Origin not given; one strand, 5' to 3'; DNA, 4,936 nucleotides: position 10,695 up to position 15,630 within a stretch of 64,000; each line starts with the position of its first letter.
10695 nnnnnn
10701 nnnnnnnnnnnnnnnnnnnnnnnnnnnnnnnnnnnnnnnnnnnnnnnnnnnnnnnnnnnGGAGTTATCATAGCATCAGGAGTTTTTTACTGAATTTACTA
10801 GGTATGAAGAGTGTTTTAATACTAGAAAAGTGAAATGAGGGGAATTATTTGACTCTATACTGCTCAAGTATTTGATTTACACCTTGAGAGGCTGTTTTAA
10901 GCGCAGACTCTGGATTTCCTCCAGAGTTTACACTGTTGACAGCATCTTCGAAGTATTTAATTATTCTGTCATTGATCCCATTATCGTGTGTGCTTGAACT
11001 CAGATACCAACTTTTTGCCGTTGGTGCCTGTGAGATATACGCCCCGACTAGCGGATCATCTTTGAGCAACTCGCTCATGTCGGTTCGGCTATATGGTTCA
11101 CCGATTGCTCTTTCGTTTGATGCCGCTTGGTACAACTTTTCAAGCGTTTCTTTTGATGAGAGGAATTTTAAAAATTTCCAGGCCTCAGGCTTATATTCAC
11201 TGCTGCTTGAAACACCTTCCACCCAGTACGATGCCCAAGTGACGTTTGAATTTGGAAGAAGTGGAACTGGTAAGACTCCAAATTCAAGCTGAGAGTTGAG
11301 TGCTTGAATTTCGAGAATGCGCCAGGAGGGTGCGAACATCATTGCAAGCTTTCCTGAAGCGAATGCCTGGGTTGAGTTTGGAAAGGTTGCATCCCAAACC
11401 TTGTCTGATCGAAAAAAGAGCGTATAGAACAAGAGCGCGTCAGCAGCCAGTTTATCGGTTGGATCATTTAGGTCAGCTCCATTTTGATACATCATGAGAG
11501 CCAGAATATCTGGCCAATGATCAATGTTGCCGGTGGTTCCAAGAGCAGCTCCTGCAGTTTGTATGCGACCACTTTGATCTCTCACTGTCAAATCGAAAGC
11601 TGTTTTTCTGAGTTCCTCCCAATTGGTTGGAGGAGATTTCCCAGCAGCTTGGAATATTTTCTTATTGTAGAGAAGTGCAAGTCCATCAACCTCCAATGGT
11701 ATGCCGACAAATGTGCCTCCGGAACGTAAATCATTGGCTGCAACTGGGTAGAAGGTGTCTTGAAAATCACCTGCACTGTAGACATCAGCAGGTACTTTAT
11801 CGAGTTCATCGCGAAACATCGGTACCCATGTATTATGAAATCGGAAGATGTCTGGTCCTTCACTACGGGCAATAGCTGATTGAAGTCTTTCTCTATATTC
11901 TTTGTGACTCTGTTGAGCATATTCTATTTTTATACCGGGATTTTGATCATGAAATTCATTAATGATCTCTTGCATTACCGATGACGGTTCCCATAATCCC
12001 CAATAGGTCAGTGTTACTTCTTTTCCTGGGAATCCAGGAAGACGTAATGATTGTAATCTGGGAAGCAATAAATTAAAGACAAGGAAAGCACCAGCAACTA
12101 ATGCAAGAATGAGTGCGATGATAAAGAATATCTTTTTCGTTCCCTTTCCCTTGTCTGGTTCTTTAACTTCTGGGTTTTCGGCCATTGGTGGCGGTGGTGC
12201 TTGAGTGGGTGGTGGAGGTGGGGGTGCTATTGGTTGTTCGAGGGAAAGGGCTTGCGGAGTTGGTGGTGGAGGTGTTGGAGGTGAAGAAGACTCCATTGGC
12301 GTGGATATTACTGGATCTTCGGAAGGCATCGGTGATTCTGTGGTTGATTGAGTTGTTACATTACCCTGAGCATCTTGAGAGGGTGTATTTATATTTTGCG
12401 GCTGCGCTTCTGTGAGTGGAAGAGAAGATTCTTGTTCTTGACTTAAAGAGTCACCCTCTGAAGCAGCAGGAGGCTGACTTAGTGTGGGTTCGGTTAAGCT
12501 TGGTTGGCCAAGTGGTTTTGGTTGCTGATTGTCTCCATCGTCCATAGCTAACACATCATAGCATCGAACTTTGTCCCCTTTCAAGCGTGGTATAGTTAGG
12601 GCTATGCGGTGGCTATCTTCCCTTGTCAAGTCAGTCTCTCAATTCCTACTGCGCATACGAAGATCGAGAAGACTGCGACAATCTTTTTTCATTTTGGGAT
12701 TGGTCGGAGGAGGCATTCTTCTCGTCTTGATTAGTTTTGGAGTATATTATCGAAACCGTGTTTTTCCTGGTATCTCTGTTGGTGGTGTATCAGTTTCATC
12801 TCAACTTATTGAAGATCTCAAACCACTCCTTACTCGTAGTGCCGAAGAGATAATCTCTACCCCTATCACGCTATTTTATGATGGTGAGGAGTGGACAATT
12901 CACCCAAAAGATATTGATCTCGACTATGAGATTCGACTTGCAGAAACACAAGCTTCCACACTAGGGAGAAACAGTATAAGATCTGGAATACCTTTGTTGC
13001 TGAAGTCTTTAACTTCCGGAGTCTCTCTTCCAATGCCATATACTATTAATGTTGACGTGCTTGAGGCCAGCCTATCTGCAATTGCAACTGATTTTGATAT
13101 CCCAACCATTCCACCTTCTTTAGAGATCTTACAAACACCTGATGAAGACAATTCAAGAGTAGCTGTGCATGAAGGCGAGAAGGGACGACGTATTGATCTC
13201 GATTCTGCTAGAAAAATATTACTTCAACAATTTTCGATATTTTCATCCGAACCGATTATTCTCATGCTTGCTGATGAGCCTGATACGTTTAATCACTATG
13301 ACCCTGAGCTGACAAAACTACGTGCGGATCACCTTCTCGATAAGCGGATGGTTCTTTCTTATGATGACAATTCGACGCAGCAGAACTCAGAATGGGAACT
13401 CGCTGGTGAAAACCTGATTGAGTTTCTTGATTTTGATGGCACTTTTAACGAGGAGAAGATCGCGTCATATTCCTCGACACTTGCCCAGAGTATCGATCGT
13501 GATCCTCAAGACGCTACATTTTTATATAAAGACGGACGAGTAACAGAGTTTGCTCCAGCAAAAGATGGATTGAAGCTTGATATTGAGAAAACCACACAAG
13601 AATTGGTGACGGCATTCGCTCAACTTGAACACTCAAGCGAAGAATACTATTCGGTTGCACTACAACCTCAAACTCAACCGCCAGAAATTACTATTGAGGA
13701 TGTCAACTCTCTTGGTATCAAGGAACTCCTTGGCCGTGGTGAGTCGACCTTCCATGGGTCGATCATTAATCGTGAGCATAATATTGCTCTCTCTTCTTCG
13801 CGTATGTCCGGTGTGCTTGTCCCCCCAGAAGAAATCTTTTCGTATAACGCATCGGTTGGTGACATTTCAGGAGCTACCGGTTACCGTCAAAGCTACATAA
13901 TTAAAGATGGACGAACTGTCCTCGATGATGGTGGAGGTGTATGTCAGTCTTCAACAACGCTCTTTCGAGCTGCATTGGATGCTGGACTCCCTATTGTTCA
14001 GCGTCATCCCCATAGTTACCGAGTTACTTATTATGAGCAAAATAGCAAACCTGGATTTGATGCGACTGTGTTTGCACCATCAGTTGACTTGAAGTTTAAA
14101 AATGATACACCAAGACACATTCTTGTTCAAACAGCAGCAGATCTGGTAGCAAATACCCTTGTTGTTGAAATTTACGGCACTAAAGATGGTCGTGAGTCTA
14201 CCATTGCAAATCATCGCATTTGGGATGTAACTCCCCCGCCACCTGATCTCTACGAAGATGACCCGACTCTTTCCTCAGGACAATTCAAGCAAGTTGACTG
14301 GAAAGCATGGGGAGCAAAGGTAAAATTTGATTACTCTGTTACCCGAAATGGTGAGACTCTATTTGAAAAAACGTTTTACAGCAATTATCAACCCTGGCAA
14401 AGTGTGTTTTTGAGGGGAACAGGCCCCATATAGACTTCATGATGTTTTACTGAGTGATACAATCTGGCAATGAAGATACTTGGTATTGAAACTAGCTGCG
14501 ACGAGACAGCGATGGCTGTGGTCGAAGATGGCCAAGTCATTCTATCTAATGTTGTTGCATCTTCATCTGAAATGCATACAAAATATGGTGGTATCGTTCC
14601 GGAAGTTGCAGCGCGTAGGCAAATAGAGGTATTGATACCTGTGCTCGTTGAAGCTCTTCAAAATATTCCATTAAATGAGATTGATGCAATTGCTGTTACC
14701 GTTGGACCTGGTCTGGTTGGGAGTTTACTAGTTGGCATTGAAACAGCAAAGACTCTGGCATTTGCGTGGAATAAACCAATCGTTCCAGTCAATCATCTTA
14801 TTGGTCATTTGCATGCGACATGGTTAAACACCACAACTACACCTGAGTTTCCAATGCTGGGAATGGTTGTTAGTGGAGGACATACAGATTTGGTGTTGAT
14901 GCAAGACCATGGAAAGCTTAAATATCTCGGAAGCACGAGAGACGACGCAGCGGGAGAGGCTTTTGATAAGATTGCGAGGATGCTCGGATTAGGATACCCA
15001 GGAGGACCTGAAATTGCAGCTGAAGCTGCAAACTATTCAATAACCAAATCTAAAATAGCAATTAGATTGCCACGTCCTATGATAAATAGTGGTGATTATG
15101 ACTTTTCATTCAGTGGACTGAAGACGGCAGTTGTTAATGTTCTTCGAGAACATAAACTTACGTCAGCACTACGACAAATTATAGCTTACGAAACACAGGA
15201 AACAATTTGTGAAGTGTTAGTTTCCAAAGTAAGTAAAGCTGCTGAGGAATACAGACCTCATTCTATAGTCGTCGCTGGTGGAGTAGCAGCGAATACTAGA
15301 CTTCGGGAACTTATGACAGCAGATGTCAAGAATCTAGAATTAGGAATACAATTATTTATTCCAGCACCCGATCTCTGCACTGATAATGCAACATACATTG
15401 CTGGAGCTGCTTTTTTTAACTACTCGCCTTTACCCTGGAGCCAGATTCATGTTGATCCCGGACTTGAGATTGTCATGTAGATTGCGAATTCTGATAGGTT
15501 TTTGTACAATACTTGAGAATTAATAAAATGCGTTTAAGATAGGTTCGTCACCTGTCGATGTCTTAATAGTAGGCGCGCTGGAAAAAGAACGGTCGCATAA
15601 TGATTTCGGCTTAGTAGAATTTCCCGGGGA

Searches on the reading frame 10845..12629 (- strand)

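Call 34: search_protein_families(library=pfam, proteins=[window:10845-12629:-], max_evalue=0.001)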
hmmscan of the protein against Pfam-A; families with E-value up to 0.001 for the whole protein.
window:10845-12629:- (594 aa): 2 families
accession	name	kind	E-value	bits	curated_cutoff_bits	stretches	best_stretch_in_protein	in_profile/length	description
PF01547.30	SBP_bac_1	-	6.4e-32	112.2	26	1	217-494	8-304/307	Bacterial extracellular solute-binding protein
PF13416.11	SBP_bac_8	-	2.7e-29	103.3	27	1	222-502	2-255/279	Bacterial extracellular solute-binding protein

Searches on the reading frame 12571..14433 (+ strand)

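Call 34: search_protein_families(library=pfam, proteins=[window:12571-14433:+], max_evalue=0.001)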
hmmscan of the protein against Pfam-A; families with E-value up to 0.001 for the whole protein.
window:12571-14433:+ (620 aa): 2 families
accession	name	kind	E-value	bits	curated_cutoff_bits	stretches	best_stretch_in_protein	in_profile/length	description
PF04294.18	VanW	-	5.5e-40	136.3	27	1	400-535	1-130/130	VanW like protein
PF12229.13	PG_binding_4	-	3.9e-16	59.7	22.1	2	283-350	43-109/117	Putative peptidoglycan binding domain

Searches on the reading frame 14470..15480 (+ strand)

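Call 34: search_protein_families(library=pfam, proteins=[window:14470-15480:+], max_evalue=0.001)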
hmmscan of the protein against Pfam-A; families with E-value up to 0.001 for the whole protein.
window:14470-15480:+ (336 aa): 2 families
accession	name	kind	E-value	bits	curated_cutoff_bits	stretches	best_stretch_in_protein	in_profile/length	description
PF00814.31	TsaD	-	3.9e-86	289.5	24.8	1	24-311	2-263/264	tRNA N6-adenosine threonylcarbamoyltransferase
PF22521.2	HypF_C_2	-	2.8e-06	27.7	27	1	162-289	97-220/241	Carbamoyltransferase, Kae1-like Domain, second subdomain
